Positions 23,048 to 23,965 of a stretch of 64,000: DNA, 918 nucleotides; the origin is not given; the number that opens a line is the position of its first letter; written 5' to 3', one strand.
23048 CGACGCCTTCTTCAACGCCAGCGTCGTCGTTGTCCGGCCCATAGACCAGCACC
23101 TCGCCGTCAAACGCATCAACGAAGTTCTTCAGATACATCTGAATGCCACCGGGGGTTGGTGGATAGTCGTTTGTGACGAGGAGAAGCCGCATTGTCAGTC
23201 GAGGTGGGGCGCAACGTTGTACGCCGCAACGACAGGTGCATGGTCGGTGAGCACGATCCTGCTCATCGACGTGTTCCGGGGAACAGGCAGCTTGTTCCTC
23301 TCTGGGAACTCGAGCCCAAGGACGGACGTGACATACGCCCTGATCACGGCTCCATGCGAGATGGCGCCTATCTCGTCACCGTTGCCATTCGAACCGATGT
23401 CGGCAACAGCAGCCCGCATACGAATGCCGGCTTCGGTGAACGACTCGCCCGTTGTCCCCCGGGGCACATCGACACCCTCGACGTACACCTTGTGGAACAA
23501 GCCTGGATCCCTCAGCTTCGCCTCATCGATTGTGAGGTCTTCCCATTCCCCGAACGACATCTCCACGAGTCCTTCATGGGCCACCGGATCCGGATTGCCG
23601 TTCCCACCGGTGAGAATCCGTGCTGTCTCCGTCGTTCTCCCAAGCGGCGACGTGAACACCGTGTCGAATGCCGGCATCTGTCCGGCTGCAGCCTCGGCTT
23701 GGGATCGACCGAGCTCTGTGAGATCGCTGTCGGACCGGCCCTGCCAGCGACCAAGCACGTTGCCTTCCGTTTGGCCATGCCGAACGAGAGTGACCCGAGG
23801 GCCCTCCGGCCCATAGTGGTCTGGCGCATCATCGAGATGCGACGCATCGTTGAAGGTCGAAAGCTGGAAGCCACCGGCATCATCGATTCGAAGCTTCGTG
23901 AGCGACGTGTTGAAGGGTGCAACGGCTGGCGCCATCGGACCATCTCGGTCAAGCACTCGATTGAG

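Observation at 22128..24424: Tandem-duplicated histidine phosphatase translationally coupled to a GT4 glycosyltransferase, upstream of topA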

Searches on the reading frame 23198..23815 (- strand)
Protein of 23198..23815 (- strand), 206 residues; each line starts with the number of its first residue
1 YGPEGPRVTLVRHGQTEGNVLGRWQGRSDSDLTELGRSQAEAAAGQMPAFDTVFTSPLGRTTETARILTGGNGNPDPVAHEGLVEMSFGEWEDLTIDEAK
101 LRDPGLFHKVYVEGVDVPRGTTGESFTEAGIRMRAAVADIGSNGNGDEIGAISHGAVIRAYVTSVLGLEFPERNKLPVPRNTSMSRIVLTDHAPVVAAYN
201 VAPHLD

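Call 63: search_protein_families(library=ncbifam, proteins=[window:23198-23815:-], max_evalue=0.00001)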
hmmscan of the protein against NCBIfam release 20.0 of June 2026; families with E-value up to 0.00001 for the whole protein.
seq(206 aa): 12 families
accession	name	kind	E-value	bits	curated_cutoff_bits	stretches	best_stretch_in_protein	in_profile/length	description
TIGR03162.1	ribazole_cobC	equivalog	2.6e-29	101.9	162.9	1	8-178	1-168/176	alpha-ribazole phosphatase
NF005567.0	PRK07238.1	equivalog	2.5e-28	99.5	326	1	7-167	179-339/378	bifunctional RNase H/acid phosphatase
NF002901.0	PRK03482.1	equivalog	3.5e-23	82.3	261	1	8-190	4-185/215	2,3-diphosphoglycerate-dependent phosphoglycerate mutase GpmB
NF045917.1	PhserinePhPspA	equivalog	1.4e-21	77.2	350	1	7-205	3-200/211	phosphoserine phosphatase PspA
TIGR03848.1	MSMEG_4193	subfamily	1e-20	74.1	203.85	1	8-200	2-197/204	MSMEG_4193 family putative phosphomutase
NF011580.0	PRK15004.1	equivalog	6.9e-19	68.6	250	1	7-168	2-163/203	adenosylcobalamin/alpha-ribazole phosphatase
NF009994.0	PRK13463.1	equivalog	7.2e-17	61.8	277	1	8-197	5-194/203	phosphoserine phosphatase 1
NF038349.1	dPGM_arch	equivalog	1.8e-16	60.6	225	1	8-190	1-172/194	2,3-diphosphoglycerate-dependent phosphoglycerate mutase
NF009993.0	PRK13462.1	equivalog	2.5e-14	53.4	226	1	7-176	7-169/203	acid phosphatase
NF002339.0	PRK01295.1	equivalog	4.2e-11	42.7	316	1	9-164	6-168/206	2,3-bisphosphoglycerate-dependent phosphoglycerate mutase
NF010713.0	PRK14115.1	equivalog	3.2e-07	29.9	305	1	7-67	3-67/248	2,3-diphosphoglycerate-dependent phosphoglycerate mutase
TIGR01258.1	pgm_1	subfamily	8.7e-07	28.6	81.7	1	7-67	2-66/245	2,3-bisphosphoglycerate-dependent phosphoglycerate mutase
